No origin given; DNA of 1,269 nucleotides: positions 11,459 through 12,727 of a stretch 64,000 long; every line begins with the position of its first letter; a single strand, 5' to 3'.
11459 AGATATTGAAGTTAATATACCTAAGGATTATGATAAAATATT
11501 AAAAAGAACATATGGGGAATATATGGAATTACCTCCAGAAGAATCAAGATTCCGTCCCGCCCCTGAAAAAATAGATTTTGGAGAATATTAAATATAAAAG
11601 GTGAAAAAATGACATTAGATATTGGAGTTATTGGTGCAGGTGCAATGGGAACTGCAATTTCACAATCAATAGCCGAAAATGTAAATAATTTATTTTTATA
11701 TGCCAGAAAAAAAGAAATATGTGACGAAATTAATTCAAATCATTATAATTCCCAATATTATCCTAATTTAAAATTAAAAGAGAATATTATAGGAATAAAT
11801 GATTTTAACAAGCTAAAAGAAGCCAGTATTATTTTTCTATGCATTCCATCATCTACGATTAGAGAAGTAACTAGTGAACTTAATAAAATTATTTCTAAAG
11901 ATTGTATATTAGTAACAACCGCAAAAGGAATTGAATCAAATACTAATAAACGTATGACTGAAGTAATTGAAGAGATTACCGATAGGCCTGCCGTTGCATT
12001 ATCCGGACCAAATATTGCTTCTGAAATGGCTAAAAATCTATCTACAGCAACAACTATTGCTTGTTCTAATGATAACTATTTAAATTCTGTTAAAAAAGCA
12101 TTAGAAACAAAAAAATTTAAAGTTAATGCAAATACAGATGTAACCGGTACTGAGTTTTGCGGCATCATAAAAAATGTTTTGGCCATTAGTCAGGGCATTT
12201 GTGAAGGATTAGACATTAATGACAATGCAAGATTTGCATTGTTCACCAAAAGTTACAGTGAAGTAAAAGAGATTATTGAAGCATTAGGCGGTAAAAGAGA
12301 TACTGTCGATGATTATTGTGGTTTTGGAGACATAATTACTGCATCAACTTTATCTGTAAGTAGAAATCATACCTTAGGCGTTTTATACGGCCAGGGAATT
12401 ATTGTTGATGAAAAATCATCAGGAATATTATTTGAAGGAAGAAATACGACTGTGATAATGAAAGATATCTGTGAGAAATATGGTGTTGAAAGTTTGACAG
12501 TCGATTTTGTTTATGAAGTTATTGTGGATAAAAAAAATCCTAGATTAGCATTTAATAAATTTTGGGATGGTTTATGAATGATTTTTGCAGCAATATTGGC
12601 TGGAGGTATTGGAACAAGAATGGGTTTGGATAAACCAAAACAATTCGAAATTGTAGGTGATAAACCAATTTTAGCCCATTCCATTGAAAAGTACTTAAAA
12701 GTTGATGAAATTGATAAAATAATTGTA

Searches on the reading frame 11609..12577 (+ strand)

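Call 68: search_protein_families(library=pfam, proteins=[window:11609-12577:+], max_evalue=0.0001)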
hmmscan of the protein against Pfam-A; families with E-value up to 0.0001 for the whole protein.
window:11609-12577:+ (322 aa): 8 families
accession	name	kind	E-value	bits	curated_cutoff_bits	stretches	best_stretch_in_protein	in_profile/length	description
PF01210.29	NAD_Gly3P_dh_N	-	7.5e-42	143.4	23.1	1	5-156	2-156/158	NAD-dependent glycerol-3-phosphate dehydrogenase N-terminus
PF07479.19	NAD_Gly3P_dh_C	-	1.6e-31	109.9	25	1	177-314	1-140/142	NAD-dependent glycerol-3-phosphate dehydrogenase C-terminus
PF20618.3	GPD_NAD_C_bact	-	3.3e-11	44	27.6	1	237-294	1-59/66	Bacterial GPD, NAD-dependent C-terminal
PF02558.23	ApbA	-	1.6e-07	31.5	22.2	1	5-111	1-106/150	Ketopantoate reductase PanE/ApbA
PF03807.23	F420_oxidored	-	5e-07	30.7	21.6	1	5-106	2-93/94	NADP oxidoreductase coenzyme F420-dependent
PF03446.21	NAD_binding_2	-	5.8e-07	30.1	21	1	4-122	1-110/161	NAD binding domain of 6-phosphogluconate dehydrogenase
PF02153.23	PDH_N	-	1.2e-06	28.5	26.5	1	64-137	38-115/154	Prephenate dehydrogenase, nucleotide-binding domain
PF01118.30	Semialdhyde_dh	-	3.8e-05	24.5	26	1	5-101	2-93/121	Semialdehyde dehydrogenase, NAD binding domain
